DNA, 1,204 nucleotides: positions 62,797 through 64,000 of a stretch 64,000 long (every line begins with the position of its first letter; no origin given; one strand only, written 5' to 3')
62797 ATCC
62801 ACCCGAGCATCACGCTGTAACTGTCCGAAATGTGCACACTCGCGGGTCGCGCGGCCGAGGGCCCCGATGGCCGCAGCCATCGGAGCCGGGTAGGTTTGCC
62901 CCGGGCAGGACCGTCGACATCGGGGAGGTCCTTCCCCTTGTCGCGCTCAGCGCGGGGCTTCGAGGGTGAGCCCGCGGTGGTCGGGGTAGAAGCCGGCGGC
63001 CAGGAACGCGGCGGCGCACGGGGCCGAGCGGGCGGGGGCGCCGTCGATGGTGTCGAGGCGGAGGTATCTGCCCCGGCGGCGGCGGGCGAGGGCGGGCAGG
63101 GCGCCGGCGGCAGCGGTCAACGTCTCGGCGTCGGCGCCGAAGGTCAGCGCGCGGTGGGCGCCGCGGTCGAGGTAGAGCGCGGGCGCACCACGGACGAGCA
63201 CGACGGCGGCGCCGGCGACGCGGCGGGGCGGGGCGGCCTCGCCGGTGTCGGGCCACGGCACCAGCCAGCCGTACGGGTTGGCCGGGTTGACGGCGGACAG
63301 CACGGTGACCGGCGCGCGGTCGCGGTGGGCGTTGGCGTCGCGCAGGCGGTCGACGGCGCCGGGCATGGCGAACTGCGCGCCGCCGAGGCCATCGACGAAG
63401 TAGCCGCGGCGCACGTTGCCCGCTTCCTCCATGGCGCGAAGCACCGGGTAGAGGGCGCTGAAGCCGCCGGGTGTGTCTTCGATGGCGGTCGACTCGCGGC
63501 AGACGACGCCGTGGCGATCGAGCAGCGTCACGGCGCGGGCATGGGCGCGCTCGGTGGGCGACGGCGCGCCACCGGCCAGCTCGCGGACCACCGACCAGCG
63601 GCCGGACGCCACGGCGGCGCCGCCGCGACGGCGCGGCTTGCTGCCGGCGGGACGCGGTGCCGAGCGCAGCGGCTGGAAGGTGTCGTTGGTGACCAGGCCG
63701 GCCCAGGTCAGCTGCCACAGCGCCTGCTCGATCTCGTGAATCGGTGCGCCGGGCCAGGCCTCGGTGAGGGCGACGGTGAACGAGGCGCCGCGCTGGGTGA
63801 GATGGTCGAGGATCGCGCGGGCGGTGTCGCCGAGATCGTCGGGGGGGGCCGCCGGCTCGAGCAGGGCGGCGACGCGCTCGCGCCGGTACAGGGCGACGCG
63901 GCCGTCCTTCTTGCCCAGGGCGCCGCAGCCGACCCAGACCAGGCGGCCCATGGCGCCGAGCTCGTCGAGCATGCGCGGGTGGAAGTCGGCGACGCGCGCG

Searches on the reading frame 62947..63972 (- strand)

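Call 97: search_protein_families(library=pfam, proteins=[window:62947-63972:-], max_evalue=0.00001)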
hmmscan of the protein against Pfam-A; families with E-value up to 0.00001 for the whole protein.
window:62947-63972:- (341 aa): 1 family
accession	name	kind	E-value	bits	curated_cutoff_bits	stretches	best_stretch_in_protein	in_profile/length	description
PF23234.1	WH4_Lhr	-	3.7e-35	119.8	27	1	137-219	2-84/87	Large helicase-related protein, winged-helix domain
